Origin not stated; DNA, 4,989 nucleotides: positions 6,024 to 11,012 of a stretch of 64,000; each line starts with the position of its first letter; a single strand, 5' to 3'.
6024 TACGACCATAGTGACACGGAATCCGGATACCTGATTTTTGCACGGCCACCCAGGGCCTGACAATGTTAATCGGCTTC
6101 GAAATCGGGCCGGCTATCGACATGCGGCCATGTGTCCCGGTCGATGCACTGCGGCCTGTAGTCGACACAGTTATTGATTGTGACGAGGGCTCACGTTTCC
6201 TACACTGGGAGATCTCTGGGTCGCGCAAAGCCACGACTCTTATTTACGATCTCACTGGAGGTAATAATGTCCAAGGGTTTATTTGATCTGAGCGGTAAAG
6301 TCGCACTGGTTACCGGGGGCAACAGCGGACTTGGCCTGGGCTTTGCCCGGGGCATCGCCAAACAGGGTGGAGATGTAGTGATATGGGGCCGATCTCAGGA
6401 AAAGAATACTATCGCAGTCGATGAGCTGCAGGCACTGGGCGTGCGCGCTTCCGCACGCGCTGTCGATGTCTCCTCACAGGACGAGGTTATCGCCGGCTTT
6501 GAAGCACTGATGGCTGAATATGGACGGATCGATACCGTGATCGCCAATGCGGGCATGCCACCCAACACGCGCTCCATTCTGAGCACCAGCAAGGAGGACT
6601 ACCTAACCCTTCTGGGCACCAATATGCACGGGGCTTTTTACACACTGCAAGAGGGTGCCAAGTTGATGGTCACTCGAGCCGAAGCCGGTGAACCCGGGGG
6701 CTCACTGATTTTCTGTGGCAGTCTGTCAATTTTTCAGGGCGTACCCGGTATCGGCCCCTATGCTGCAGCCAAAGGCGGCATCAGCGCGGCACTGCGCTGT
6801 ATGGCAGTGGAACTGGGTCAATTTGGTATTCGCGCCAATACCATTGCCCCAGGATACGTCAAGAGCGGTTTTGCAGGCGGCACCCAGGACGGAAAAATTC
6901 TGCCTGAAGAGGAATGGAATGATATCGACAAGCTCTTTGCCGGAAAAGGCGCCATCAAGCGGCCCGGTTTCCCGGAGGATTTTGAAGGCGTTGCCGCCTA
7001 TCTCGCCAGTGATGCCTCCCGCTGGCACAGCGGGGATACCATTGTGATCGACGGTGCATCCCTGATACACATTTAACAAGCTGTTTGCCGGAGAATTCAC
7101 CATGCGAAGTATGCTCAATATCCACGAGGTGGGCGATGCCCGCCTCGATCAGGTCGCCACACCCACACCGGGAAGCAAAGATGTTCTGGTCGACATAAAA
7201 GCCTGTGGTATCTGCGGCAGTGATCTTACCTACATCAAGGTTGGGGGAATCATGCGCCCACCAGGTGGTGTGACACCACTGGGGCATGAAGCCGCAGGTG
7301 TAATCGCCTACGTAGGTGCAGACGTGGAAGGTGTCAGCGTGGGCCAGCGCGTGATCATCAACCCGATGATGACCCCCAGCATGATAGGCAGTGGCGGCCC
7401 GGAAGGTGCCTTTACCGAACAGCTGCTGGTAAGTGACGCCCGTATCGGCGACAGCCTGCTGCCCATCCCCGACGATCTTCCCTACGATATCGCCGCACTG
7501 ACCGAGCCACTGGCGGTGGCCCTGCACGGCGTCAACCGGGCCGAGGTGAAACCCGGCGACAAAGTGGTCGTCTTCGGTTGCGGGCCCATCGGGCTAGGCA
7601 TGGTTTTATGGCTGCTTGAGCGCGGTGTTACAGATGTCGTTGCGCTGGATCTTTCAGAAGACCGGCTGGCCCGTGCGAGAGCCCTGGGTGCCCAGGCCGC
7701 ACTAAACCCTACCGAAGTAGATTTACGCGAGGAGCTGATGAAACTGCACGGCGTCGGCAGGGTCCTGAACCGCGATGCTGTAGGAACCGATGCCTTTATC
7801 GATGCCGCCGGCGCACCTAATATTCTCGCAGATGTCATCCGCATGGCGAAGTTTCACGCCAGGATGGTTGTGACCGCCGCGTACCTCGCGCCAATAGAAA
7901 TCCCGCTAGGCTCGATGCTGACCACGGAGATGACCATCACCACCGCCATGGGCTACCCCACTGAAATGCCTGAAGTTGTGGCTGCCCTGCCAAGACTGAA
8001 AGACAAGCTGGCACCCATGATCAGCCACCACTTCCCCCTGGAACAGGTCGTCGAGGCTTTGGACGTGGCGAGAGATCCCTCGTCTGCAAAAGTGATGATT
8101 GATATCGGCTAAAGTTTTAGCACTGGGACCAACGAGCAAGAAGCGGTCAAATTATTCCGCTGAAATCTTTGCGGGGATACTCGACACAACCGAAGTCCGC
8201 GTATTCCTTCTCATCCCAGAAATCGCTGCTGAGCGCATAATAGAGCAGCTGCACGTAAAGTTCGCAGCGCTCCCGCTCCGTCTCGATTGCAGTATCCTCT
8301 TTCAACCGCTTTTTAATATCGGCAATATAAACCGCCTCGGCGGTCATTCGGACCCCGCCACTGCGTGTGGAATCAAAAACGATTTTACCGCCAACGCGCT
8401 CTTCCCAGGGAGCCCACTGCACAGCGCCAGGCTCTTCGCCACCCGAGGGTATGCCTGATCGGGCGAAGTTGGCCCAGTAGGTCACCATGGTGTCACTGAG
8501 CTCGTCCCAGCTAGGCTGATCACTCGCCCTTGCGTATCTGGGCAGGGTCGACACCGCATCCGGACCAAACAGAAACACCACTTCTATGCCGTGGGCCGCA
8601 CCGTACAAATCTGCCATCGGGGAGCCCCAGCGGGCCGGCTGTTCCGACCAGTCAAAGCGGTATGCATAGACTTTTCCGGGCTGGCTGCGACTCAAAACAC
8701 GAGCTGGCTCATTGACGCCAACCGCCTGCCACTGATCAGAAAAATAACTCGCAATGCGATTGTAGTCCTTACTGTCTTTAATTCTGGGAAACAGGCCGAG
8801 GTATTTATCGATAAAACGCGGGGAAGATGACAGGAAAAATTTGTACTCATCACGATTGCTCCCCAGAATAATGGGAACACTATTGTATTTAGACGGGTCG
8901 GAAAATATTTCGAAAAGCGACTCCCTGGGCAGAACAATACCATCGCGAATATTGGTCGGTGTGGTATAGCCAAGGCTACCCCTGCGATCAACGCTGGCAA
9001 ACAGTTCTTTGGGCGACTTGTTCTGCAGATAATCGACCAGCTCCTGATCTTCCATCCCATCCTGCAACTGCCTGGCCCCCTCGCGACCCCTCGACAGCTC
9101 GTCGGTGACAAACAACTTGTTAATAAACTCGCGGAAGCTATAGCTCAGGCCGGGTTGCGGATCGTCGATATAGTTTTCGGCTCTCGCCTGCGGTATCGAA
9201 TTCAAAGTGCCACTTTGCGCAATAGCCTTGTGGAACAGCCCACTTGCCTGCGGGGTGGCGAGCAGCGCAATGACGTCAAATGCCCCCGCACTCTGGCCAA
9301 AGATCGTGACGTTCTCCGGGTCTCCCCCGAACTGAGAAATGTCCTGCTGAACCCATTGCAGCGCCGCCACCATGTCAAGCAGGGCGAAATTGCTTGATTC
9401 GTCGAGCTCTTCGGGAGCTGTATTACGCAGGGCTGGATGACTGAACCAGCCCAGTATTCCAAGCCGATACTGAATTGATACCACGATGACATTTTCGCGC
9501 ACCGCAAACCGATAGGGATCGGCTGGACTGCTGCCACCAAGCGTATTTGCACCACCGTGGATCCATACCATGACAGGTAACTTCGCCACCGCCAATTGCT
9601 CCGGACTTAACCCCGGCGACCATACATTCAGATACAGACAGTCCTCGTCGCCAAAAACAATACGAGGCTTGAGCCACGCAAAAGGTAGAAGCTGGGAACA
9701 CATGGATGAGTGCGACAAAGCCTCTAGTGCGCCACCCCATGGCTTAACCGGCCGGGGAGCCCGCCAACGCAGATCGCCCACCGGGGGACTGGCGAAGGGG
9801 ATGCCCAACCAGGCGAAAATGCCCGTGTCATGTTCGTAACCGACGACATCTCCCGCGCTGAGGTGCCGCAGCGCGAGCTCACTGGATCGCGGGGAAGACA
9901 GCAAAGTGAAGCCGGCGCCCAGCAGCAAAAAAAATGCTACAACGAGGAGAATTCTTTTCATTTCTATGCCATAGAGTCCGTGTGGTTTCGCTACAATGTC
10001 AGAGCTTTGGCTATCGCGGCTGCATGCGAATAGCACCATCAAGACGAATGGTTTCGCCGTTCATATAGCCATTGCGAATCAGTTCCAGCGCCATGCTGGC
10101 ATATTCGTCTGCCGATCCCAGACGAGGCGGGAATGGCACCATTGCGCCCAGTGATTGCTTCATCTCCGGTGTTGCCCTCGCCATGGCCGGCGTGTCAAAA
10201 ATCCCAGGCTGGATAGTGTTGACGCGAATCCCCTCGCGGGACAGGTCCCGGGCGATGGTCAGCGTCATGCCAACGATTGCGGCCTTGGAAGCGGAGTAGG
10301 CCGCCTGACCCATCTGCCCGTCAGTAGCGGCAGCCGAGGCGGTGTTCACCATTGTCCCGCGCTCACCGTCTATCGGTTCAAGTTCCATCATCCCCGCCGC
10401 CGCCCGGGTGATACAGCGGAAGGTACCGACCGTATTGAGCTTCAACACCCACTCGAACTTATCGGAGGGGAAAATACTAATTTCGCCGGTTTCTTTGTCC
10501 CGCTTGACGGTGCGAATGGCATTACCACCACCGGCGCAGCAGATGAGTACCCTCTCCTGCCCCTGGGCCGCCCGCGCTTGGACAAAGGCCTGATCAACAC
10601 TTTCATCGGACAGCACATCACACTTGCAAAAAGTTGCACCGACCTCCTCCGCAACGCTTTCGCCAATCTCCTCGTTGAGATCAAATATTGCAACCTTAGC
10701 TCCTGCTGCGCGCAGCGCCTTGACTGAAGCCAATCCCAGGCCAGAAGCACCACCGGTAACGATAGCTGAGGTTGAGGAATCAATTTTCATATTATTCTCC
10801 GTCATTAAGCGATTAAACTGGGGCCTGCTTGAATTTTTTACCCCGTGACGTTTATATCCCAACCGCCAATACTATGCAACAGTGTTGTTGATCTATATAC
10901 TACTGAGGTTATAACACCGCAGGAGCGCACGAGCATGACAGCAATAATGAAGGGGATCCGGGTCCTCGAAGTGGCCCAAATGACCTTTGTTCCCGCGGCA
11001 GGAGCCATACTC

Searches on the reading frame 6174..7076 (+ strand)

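Call 17: search_protein_families(library=pfam, proteins=[window:6174-7076:+])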
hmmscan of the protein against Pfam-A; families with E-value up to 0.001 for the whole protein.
window:6174-7076:+ (300 aa): 3 families
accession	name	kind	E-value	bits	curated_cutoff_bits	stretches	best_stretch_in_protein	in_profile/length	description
PF13561.12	adh_short_C2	-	1.9e-43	149.2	27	1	50-294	5-233/236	Enoyl-(Acyl carrier protein) reductase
PF00106.31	adh_short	-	8.7e-42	143.2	26.6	1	42-235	1-188/195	short chain dehydrogenase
PF08659.16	KR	-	4.8e-14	53.1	22.6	1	44-205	3-158/180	KR domain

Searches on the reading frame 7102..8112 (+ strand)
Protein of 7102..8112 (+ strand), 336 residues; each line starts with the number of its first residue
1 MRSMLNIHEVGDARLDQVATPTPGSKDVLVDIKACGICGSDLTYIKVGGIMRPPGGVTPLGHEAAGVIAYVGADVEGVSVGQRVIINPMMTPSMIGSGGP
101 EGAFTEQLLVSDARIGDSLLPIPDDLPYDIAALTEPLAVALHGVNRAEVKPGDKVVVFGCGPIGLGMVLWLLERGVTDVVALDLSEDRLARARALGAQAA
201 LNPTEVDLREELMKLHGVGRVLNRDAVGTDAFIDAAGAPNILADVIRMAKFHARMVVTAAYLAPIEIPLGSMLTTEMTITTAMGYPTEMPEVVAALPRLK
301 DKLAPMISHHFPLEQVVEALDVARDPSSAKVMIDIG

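Call 17: search_protein_families(library=pfam, proteins=[window:7102-8112:+])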
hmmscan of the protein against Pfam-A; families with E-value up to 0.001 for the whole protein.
window:7102-8112:+ (336 aa): 2 families
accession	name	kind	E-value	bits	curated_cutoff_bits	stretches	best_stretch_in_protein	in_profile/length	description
PF08240.17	ADH_N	-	2.3e-16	60.3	23.5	1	25-114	2-98/104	Alcohol dehydrogenase GroES-like domain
PF00107.32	ADH_zinc_N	-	2.5e-16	60.2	31.8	1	162-295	1-126/129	Zinc-binding dehydrogenase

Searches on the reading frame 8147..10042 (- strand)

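Call 15: search_protein_families(library=pfam, proteins=[window:8147-10042:-])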
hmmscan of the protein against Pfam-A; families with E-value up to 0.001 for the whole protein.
window:8147-10042:- (631 aa): 3 families
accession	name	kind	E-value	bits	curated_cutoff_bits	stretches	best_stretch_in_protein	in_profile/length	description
PF00135.34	COesterase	-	5.4e-96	323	27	2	63-407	9-324/515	Carboxylesterase family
PF07859.19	Abhydrolase_3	-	2.7e-09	37.5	25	1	220-254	48-82/210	alpha/beta hydrolase fold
PF20434.5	BD-FAE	-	7.4e-08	32.6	26.8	1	153-270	11-115/215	BD-FAE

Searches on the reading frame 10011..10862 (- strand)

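Call 15: search_protein_families(library=pfam, proteins=[window:10011-10862:-])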
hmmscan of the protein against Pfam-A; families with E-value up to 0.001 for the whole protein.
window:10011-10862:- (283 aa): 2 families
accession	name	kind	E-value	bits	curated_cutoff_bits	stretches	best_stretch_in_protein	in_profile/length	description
PF00106.31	adh_short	-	1.9e-40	138.9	26.6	1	33-232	3-192/195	short chain dehydrogenase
PF13561.12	adh_short_C2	-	1.5e-39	136.4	27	1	39-276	3-233/236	Enoyl-(Acyl carrier protein) reductase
